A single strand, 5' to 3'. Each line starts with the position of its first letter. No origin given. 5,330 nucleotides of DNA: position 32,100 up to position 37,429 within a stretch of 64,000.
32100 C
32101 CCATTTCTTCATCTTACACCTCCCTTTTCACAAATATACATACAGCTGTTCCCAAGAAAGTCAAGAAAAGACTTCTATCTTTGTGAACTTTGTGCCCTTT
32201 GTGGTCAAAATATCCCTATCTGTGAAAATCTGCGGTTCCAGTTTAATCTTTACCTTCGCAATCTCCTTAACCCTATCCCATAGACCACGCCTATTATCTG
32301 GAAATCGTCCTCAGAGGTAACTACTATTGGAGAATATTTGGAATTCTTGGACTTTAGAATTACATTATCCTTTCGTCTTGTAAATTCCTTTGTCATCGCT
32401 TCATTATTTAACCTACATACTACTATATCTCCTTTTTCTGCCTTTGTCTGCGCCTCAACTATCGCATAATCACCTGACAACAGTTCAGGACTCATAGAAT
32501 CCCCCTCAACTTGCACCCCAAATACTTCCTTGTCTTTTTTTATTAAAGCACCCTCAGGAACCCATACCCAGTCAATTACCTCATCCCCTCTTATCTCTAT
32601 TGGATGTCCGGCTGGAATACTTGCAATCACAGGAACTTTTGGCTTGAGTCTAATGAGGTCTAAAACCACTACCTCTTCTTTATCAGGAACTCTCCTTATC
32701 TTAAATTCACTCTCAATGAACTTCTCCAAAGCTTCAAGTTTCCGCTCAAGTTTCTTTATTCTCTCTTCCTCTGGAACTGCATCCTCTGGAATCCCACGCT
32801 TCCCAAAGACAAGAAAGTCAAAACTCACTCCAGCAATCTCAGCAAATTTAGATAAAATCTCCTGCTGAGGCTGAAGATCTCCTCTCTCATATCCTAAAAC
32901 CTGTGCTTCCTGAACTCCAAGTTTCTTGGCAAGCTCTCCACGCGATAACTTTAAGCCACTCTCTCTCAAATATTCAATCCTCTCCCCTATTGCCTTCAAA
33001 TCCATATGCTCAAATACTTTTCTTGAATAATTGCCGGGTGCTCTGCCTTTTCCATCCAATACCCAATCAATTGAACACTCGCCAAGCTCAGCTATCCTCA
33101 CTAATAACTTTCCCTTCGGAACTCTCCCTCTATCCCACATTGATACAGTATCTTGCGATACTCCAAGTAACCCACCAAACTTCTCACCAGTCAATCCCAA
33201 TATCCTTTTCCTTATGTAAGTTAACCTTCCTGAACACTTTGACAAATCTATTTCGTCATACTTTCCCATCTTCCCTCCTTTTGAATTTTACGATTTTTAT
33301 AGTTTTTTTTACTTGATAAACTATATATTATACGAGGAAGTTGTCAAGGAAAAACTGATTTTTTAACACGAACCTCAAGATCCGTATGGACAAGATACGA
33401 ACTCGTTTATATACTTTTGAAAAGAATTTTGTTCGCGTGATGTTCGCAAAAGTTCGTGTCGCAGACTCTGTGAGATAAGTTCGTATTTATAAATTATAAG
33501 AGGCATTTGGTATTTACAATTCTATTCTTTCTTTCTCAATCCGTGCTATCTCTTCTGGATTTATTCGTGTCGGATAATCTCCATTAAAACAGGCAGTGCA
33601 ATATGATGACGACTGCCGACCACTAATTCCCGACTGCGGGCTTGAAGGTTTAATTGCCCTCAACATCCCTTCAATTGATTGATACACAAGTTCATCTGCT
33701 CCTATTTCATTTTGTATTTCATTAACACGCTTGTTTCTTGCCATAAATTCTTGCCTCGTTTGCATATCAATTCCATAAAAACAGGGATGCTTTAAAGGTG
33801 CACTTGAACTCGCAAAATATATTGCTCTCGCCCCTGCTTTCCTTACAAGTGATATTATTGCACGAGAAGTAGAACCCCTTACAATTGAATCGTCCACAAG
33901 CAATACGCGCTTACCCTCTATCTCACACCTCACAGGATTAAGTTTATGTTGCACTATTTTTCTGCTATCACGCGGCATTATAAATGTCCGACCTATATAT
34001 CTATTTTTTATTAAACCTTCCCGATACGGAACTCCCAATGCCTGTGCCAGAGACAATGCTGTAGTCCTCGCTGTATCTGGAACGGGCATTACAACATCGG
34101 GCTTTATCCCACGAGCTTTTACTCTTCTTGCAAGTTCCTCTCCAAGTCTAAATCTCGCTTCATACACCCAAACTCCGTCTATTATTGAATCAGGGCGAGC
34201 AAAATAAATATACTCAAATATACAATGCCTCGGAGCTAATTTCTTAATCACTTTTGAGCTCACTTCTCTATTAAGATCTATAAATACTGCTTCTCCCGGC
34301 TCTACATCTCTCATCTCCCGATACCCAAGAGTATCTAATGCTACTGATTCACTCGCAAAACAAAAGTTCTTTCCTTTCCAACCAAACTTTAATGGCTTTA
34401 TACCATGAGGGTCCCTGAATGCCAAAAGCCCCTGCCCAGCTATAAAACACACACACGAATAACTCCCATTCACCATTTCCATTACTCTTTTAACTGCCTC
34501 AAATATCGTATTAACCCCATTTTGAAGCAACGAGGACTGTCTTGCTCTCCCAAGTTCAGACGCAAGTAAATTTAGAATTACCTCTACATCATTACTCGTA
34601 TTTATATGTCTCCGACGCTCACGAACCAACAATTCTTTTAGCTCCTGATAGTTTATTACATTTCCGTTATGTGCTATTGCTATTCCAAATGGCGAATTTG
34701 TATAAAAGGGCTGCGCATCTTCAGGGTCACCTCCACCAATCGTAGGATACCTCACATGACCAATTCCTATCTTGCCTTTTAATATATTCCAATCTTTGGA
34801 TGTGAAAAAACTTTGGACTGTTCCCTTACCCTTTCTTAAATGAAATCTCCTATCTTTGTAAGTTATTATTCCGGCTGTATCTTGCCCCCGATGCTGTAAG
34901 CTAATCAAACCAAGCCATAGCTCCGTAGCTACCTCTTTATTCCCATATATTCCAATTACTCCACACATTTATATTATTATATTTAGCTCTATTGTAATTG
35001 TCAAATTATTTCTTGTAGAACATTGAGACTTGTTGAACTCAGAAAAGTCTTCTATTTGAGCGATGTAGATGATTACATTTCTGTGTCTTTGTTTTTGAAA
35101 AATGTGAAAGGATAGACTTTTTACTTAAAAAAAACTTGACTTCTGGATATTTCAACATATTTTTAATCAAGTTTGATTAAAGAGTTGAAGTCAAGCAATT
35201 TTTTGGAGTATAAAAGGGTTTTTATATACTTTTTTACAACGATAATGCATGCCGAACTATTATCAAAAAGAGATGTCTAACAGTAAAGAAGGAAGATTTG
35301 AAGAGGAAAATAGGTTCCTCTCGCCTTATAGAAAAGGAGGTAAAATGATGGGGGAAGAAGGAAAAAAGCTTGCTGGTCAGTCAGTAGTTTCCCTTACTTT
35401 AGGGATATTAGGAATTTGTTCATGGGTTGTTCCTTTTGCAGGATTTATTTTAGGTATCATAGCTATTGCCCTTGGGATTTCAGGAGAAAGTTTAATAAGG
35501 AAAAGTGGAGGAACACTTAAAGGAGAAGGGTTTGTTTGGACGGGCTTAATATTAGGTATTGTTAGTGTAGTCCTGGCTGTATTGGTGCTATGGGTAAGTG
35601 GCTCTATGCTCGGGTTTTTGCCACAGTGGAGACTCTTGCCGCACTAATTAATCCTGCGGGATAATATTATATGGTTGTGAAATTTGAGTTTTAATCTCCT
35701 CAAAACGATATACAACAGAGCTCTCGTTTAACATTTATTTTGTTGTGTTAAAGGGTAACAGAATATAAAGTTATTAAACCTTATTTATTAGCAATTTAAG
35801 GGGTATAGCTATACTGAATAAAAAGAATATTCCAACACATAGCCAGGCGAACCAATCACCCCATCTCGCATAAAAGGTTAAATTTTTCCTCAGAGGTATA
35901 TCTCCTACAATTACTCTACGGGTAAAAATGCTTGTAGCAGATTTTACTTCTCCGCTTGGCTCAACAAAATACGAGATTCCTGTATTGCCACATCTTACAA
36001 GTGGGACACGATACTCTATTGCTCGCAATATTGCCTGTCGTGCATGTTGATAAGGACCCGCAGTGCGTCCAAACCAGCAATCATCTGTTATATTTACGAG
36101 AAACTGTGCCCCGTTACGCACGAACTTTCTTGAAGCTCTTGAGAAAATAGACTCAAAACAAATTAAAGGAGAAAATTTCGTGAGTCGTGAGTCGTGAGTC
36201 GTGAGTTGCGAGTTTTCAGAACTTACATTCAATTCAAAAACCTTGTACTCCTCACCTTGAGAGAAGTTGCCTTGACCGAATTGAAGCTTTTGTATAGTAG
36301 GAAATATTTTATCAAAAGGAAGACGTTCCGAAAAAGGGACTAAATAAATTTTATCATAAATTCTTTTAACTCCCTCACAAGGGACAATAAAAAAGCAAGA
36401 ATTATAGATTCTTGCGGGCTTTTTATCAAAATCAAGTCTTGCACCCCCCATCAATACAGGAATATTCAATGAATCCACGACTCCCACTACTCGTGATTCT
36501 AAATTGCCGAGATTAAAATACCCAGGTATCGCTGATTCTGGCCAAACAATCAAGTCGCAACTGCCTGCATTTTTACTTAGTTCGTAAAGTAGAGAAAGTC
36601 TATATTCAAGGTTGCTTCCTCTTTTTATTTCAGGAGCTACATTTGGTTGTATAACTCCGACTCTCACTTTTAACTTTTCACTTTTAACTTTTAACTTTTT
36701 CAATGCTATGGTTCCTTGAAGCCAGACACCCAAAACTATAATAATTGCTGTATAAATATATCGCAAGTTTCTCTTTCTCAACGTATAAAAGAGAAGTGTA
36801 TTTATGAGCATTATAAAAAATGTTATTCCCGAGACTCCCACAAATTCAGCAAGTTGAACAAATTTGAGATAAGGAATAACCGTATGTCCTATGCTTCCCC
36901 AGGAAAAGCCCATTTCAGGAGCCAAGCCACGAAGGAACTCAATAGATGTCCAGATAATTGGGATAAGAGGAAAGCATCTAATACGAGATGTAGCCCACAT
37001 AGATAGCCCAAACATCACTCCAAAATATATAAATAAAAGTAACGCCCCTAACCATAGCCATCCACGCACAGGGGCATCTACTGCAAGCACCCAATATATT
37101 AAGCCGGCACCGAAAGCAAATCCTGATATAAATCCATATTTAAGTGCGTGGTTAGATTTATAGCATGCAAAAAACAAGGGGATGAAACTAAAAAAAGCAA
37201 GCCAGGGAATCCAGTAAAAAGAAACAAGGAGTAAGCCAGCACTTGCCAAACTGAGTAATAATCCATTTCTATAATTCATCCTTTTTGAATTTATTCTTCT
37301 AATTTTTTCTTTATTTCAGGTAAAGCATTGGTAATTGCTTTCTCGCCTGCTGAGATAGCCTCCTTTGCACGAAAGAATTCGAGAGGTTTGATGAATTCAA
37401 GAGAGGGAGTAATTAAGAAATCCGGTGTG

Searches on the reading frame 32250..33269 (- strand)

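Call 79: search_protein_families(library=ncbifam, proteins=[window:32250-33269:-], max_evalue=0.001)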
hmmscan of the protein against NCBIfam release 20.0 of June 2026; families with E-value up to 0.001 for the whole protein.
window:32250-33269:- (339 aa): 10 families
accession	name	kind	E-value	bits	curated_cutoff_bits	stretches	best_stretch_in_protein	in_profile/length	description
TIGR00498.1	lexA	equivalog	1e-21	77.5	110.95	1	191-332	56-198/203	transcriptional repressor LexA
NF007621.2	PRK10276.1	subfamily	3.6e-19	68.9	110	1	241-330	21-111/115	translesion error-prone DNA polymerase V autoproteolytic subunit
NF007257.0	PRK09706.1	subfamily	6.4e-18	64.9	101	2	89-184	1-96/135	transcriptional repressor DicA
NF041951.1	phage_RstR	subfamily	5e-15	55.7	80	1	94-174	3-84/108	RstR family transcriptional repressor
TIGR03830.1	CxxCG_CxxCG_HTH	subfamily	3.3e-08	33.4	61.8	0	89-138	61-109/127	type II TA system antitoxin MqsA family protein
NF052239.1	antitox_spr1629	equivalog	8.7e-06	25.1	335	1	94-158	3-66/377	spr1629 family repressor/antitoxin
TIGR00270.2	TIGR00270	equivalog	0.00013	21.8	110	0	83-144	62-125/159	multiprotein bridging factor aMBF1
TIGR02227.1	sigpep_I_bact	equivalog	0.00027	20.9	47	0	251-290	22-65/162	signal peptidase I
TIGR02754.1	sod_Ni_protease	equivalog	0.00049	20.5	63.25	0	253-286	2-39/90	nickel-type superoxide dismutase maturation protease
TIGR02228.1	sigpep_I_arch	equivalog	0.00074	19.4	51.85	0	247-291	29-75/158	signal peptidase I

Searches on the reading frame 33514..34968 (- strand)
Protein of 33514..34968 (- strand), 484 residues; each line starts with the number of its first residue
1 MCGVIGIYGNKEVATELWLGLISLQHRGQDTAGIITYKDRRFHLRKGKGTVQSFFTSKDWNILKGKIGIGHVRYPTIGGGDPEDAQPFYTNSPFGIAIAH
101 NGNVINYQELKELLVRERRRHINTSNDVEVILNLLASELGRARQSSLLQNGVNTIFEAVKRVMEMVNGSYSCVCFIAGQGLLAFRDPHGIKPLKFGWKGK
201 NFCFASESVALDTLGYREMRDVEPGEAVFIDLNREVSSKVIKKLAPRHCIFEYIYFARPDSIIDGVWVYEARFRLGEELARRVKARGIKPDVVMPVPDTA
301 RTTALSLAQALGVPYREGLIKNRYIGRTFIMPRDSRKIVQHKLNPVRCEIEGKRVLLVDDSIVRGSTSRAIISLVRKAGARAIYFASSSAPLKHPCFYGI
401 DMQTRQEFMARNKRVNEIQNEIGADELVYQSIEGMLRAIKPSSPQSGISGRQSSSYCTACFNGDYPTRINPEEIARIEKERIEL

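Call 29: search_protein_families(library=pfam, proteins=[window:33514-34968:-], max_evalue=0.01)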
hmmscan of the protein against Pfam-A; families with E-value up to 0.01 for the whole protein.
window:33514-34968:- (484 aa): 4 families
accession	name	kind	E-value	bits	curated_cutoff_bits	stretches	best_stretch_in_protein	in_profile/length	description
PF13522.11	GATase_6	-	8.4e-19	68.3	27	1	64-207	9-130/130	Glutamine amidotransferase domain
PF13537.11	GATase_7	-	1.6e-17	64.1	25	1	82-212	10-122/123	Glutamine amidotransferase domain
PF00156.33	Pribosyltran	-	2.5e-09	37.1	26.3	1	272-387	11-122/158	Phosphoribosyl transferase domain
PF13230.11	GATase_4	-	7.8e-05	22.2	23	1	1-186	1-187/272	Glutamine amidotransferases class-II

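Call 79: search_protein_families(library=ncbifam, proteins=[window:33514-34968:-], max_evalue=0.001)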
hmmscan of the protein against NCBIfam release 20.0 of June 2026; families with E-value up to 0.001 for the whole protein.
window:33514-34968:- (484 aa): 15 families
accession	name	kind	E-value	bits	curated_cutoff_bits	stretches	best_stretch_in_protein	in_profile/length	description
TIGR01134.1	purF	equivalog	1.5e-142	476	350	1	2-466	1-432/432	amidophosphoribosyltransferase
NF001484.0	PRK00331.1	subfamily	2e-31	109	381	1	1-232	1-218/601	isomerizing glutamine--fructose-6-phosphate transaminase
TIGR01135.1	glmS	equivalog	1.5e-25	89.7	418.05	1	2-213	1-199/607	glutamine--fructose-6-phosphate transaminase (isomerizing)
TIGR01536.1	asn_synth_AEB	equivalog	2.5e-19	69.7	267.1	1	2-232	1-184/517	asparagine synthase (glutamine-hydrolyzing)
NF006949.0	PRK09431.1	equivalog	1.1e-10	40.7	499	1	83-225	58-178/554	asparagine synthase B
TIGR03104.1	trio_amidotrans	equivalog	3.1e-07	29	570.1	1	63-211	39-165/589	N-acetylglutaminylglutamine amidotransferase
TIGR01251.1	ribP_PPkin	subfamily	9.3e-06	24.8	113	1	279-393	149-251/309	ribose-phosphate diphosphokinase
NF004689.0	PRK06031.1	equivalog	5.7e-05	22.5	175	0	274-383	67-185/233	phosphoribosyltransferase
NF002095.0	PRK00934.1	equivalog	6.7e-05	22.2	296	1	297-387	163-240/287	ribose-phosphate diphosphokinase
NF006605.0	PRK09162.1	equivalog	6.9e-05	22.3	181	1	268-386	23-132/183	hypoxanthine-guanine phosphoribosyltransferase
TIGR03442.1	TIGR03442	equivalog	9e-05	21.9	218.65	1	69-183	86-201/251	ergothioneine biosynthesis protein EgtC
NF002844.0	PRK03092.1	equivalog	0.00032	20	438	1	333-434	204-303/326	ribose-phosphate diphosphokinase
NF005592.0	PRK07322.1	subfamily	0.00055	19.4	143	0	349-382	117-150/180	adenine phosphoribosyltransferase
NF005299.0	PRK06827.1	subfamily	0.0007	18.4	327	0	334-388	249-301/383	phosphoribosylpyrophosphate synthetase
NF006328.0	PRK08558.1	equivalog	0.0008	19.1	184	0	351-382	175-206/238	adenine phosphoribosyltransferase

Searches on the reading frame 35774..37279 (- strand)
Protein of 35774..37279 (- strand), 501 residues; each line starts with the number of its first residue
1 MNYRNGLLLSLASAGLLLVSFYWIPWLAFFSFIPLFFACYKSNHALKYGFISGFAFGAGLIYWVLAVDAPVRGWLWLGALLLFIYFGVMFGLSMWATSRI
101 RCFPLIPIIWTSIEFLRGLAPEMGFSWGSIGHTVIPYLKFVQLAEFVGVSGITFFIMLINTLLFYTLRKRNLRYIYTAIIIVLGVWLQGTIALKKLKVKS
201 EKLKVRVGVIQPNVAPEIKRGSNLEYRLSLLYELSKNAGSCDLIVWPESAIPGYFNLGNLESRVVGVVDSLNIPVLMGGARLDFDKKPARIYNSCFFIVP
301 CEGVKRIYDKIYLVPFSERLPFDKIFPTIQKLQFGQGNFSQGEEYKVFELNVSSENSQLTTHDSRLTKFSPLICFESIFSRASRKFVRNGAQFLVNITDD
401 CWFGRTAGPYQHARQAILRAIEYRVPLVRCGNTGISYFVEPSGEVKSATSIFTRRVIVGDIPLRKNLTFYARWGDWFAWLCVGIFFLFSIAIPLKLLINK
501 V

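Call 7: search_protein_families(library=pfam, proteins=[window:35774-37279:-], max_evalue=0.01)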
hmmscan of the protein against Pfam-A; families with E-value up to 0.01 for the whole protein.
window:35774-37279:- (501 aa): 2 families
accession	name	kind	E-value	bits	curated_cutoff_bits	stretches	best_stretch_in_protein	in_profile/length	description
PF00795.27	CN_hydrolase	-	8e-26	91.4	23.2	1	206-463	1-248/256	Carbon-nitrogen hydrolase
PF20154.4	LNT_N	-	8.7e-22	78.4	27.1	1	13-162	1-159/159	Apolipoprotein N-acyltransferase N-terminal domain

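Call 8: search_protein_families(library=ncbifam, proteins=[window:35774-37279:-], max_evalue=0.01)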
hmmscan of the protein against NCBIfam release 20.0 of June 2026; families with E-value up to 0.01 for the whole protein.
window:35774-37279:- (501 aa): 2 families
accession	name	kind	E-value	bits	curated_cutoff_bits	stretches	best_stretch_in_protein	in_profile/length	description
TIGR00546.1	lnt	equivalog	2e-87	293.9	132.9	1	54-444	3-394/395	apolipoprotein N-acyltransferase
NF008934.0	PRK12291.1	equivalog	3.7e-18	66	427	1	30-409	38-379/419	apolipoprotein N-acyltransferase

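Call 12: find_encoding_contigs(protein=window:35774-37279:-, flank=5000, max_places=10)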
Protein window:35774-37279:- (501 aa): no gene with exactly this product is on record in the collection.

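Call 13: find_homologous_proteins(query=window:35774-37279:-, max_evalue=1e-20)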
Query window:35774-37279:- (501 aa): 607 proteins with E <= 1e-20 among 8000 candidates; the best 120 are listed.
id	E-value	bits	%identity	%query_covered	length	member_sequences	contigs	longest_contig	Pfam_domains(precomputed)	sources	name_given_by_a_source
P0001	0.0e+0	1075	93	100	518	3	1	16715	PF20154.5,PF00795.28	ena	-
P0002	2.2e-248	843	73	98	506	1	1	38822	PF20154.5,PF00795.28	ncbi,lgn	-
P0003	8.1e-239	812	70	95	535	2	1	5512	PF20154.5,PF00795.28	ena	-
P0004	8.4e-204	696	61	97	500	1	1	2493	PF20154.5,PF00795.28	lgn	-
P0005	1.8e-200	685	64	93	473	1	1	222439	PF20154.5,PF00795.28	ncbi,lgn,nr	ncbi:MAG: apolipoprotein N-acyltransferase [bacterium]|nr:apolipoprotein N-acyltransferase [bacteriu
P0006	2.3e-185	635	59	99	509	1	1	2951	PF20154.5,PF00795.28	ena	-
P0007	6.9e-179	614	60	85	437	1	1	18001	PF20154.5,PF00795.28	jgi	jgi:apolipoprotein N-acyltransferase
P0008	9.3e-178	610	56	94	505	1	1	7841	PF20154.5,PF00795.28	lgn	-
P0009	6.4e-175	601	56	95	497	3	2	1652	PF20154.5,PF00795.28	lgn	-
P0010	1.4e-173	597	56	95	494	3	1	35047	PF20154.5,PF00795.28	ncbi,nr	ncbi:MAG: apolipoprotein N-acyltransferase [bacterium]|nr:apolipoprotein N-acyltransferase [bacteriu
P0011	4.9e-168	578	61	81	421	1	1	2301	PF20154.5,PF00795.28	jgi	jgi:apolipoprotein N-acyltransferase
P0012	2.6e-166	573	53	93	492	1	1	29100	PF20154.5,PF00795.28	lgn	-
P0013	2.0e-160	553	54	88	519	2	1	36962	PF20154.5,PF00795.28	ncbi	-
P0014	7.5e-151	522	49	96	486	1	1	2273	PF20154.5,PF00795.28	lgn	-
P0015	3.7e-148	513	49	92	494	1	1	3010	PF20154.5,PF00795.28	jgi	jgi:apolipoprotein N-acyltransferase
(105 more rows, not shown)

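Call 15: find_encoding_contigs(protein=P0001, flank=10000, max_places=3)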
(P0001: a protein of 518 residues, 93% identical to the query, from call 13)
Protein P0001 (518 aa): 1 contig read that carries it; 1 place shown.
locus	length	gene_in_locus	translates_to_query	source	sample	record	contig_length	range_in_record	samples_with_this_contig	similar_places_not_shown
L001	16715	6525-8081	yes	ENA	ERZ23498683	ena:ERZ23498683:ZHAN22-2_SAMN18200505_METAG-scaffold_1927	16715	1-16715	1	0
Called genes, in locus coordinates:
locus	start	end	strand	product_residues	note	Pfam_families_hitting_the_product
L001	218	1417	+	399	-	PF00180:Iso_dh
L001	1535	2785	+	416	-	PF00330:Aconitase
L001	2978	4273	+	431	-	PF00285:Citrate_synt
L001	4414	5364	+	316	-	PF00056:Ldh_1_N, PF02866:Ldh_1_C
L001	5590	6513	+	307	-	PF01734:Patatin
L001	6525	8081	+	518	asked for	PF20154:LNT_N, PF00795:CN_hydrolase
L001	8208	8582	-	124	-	PF13828:DUF4190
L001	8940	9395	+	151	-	PF13522:GATase_6, PF13537:GATase_7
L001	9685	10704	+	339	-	PF07022:Phage_CI_repr (faint), PF13560:HTH_31 (faint), PF01381:HTH_3, PF00717:Peptidase_S24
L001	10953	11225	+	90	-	-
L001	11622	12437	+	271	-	PF18962:Por_Secre_tail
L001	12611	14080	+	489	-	PF17164:DUF5122 (faint), PF18962:Por_Secre_tail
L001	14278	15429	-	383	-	PF13439:Glyco_transf_4, PF13579:Glyco_trans_4_4, PF00534:Glycos_transf_1, PF13692:Glyco_trans_1_4, PF13524:Glyco_trans_1_2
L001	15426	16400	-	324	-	PF02388:FemAB (faint), PF13480:Acetyltransf_6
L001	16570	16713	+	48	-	?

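Call 16: find_encoding_contigs(protein=P0002, flank=10000, max_places=3)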
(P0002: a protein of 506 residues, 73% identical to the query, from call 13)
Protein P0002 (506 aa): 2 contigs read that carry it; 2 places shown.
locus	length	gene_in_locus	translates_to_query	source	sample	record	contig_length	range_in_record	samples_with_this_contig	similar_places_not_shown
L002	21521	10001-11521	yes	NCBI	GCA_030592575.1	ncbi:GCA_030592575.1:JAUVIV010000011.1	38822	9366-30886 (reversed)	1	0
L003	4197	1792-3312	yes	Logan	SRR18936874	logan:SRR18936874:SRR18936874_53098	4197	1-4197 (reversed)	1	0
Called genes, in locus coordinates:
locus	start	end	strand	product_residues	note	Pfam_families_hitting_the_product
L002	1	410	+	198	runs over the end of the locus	-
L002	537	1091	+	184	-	PF05683:Fumerase_C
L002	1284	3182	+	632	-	PF17297:PEPCK_N, PF01293:PEPCK_ATP (weak), PF00821:PEPCK_GTP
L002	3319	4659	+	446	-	PF00390:malic, PF03949:Malic_M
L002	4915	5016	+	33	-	PF13646:HEAT_2 (weak)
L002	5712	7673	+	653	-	PF16177:ACAS_N, PF00501:AMP-binding, PF13193:AMP-binding_C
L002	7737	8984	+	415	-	PF07690:MFS_1, PF23262:NFD4_C (weak), PF07690:MFS_1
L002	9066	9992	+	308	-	PF01734:Patatin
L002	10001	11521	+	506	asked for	PF20154:LNT_N, PF00795:CN_hydrolase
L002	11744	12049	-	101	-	PF13828:DUF4190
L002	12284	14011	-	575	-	PF01855:POR_N, PF02775:TPP_enzyme_C, PF00037:Fer4 (weak)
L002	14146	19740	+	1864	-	PF14349:SprA_N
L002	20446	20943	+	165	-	-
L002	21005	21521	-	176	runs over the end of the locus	PF02508:Rnf-Nqr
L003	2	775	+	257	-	?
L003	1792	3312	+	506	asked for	PF20154:LNT_N, PF00795:CN_hydrolase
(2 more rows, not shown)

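Call 17: find_encoding_contigs(protein=P0003, flank=10000, max_places=3)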
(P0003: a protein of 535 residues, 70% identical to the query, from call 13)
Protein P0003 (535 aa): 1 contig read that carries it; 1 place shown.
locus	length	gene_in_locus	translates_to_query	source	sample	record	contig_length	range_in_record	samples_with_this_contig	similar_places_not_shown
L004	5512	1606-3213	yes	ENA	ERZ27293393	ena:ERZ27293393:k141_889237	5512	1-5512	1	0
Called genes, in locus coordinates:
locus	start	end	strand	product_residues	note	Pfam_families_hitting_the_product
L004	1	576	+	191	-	?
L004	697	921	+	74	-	PF01184:Gpr1_Fun34_YaaH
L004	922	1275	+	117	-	PF01184:Gpr1_Fun34_YaaH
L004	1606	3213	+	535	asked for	PF20154:LNT_N, PF00795:CN_hydrolase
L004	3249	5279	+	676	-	PF12895:ANAPC3 (faint), PF13176:TPR_7 (faint), PF13181:TPR_8 (faint), PF00515:TPR_1 (weak), PF07719:TPR_2 (weak), PF13174:TPR_6, PF01464:SLT, PF27553:SLT_superhelical (weak), +4 more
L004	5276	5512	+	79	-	?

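Call 65: search_solved_structures(query=window:35774-37279:-, show_alignments=1, max_evalue=1e-10)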
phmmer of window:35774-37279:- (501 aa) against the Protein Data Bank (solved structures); distinct sequences matched with E-value up to 1e-10: 10.
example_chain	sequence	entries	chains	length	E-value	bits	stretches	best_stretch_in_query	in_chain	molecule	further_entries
6nwr_A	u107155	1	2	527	3e-37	131.8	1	10-494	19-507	Apolipoprotein N-acyltransferase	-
8q2p_A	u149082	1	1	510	5.4e-37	130.9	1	10-493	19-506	Apolipoprotein N-acyltransferase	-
5vrg_A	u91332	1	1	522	5.9e-37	130.8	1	10-493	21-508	Apolipoprotein N-acyltransferase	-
5n6h_A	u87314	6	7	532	6.3e-37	130.7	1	10-493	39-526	Apolipoprotein N-acyltransferase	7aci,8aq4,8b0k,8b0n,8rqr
6q3a_A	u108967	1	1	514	7.1e-37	130.6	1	10-493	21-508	Apolipoprotein N-acyltransferase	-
5xhq_A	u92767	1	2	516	2.4e-36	128.8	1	11-492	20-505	Apolipoprotein N-acyltransferase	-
5n6l_A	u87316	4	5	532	8.3e-36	127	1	10-493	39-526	Apolipoprotein N-acyltransferase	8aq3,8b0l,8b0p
5vrh_A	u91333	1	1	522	1e-35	126.7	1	10-493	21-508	Apolipoprotein N-acyltransferase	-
8b0m_A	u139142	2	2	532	1.2e-35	126.5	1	10-493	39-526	Apolipoprotein N-acyltransferase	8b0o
5n6m_A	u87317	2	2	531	8.7e-24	87.4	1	8-490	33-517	Apolipoprotein N-acyltransferase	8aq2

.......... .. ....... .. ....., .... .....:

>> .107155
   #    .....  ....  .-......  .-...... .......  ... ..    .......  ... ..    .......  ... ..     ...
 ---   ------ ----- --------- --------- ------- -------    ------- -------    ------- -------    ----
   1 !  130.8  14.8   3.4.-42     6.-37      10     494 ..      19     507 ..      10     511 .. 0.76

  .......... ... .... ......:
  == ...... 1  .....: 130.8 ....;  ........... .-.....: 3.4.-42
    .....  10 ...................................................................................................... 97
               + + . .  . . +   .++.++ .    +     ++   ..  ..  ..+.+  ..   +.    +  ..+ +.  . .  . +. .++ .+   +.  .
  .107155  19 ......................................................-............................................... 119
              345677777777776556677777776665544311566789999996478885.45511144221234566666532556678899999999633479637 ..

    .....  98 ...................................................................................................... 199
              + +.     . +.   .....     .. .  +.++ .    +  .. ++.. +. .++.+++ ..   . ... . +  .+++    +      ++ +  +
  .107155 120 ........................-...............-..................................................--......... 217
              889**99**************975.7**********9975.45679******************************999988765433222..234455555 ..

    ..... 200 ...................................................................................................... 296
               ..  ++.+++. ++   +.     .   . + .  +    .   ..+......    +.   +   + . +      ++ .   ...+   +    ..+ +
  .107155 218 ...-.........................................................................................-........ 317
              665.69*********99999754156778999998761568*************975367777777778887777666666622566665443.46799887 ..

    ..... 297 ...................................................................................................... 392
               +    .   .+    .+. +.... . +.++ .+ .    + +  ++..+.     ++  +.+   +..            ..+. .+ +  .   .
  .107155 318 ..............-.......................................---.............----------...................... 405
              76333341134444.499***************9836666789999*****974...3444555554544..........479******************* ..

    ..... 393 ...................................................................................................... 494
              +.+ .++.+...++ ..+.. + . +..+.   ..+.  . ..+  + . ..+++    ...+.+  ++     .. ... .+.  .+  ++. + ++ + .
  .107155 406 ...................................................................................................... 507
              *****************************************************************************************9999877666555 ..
